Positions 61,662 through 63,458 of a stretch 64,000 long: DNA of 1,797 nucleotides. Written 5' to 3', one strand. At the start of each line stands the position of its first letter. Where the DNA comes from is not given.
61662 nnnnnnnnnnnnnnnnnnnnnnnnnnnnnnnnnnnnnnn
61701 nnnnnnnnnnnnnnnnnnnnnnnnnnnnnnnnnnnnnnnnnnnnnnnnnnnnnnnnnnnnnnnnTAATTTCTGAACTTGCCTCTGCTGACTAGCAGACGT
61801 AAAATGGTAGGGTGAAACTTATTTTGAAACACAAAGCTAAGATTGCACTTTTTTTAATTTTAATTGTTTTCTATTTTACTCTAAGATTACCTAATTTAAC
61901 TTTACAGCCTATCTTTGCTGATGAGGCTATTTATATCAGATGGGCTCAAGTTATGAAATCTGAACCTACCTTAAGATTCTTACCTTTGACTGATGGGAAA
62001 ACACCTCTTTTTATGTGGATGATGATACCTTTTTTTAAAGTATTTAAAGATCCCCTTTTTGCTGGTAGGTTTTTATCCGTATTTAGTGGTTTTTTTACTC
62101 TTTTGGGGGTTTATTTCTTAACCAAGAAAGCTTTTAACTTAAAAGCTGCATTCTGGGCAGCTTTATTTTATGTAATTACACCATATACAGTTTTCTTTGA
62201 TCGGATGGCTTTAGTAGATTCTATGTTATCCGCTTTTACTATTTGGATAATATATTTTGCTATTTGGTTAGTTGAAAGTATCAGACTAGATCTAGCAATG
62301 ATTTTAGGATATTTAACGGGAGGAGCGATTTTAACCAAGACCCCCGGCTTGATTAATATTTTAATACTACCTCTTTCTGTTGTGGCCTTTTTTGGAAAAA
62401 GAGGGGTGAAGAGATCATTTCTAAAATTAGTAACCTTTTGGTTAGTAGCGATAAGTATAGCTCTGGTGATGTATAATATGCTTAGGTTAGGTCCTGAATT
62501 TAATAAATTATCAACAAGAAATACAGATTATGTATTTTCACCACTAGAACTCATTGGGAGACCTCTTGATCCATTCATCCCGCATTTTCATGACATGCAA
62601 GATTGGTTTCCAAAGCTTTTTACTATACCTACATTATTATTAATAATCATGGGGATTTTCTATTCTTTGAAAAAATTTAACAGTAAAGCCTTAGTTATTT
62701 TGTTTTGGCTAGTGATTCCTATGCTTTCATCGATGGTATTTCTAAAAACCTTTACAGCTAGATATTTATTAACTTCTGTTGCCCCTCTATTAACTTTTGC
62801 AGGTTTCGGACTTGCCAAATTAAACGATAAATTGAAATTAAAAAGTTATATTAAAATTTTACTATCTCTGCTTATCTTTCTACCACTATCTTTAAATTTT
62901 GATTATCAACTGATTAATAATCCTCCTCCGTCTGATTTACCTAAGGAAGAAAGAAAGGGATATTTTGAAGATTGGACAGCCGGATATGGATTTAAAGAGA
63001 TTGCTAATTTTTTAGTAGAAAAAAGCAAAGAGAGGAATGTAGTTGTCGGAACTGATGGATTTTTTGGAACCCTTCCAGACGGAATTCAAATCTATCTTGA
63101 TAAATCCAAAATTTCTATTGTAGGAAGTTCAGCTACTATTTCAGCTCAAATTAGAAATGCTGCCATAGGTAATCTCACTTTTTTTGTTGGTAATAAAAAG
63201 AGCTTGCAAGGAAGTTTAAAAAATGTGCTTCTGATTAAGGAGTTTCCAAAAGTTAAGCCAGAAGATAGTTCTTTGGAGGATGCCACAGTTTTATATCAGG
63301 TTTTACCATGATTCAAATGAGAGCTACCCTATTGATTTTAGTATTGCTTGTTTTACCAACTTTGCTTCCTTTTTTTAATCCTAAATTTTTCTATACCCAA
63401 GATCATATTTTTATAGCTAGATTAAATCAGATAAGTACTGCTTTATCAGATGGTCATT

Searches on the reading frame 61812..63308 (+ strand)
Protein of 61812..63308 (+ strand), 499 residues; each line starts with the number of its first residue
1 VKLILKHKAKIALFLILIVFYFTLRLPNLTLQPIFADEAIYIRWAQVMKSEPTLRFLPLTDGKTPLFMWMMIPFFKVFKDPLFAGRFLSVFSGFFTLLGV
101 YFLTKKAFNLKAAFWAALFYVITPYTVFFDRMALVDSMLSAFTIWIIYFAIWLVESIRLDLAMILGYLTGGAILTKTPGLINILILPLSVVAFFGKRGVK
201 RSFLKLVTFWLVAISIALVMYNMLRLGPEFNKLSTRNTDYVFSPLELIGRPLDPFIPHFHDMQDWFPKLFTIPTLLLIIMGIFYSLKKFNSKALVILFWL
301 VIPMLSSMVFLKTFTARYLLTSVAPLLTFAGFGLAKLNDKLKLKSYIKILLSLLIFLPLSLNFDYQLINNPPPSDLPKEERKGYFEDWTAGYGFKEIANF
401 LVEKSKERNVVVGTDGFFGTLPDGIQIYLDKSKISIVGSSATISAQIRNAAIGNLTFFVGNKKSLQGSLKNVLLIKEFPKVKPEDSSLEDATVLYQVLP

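Call 3: search_protein_families(library=pfam, proteins=[window:61812-63308:+], max_evalue=0.01)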
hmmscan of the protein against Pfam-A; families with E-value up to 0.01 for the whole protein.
window:61812-63308:+ (499 aa): 1 family
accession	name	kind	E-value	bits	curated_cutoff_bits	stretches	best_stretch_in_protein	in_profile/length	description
PF13231.12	PMT_2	-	1.1e-12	48.8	26.1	1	63-220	2-153/160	Dolichyl-phosphate-mannose-protein mannosyltransferase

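Call 4: search_protein_families(library=ncbifam, proteins=[window:61812-63308:+], max_evalue=0.01)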
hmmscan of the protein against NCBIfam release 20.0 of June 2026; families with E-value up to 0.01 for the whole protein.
window:61812-63308:+ (499 aa): 1 family
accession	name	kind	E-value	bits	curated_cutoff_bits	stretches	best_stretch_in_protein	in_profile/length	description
TIGR03663.1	TIGR03663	subfamily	2.2e-10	40.1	126.25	1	13-181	3-168/435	flippase activity-associated protein Agl23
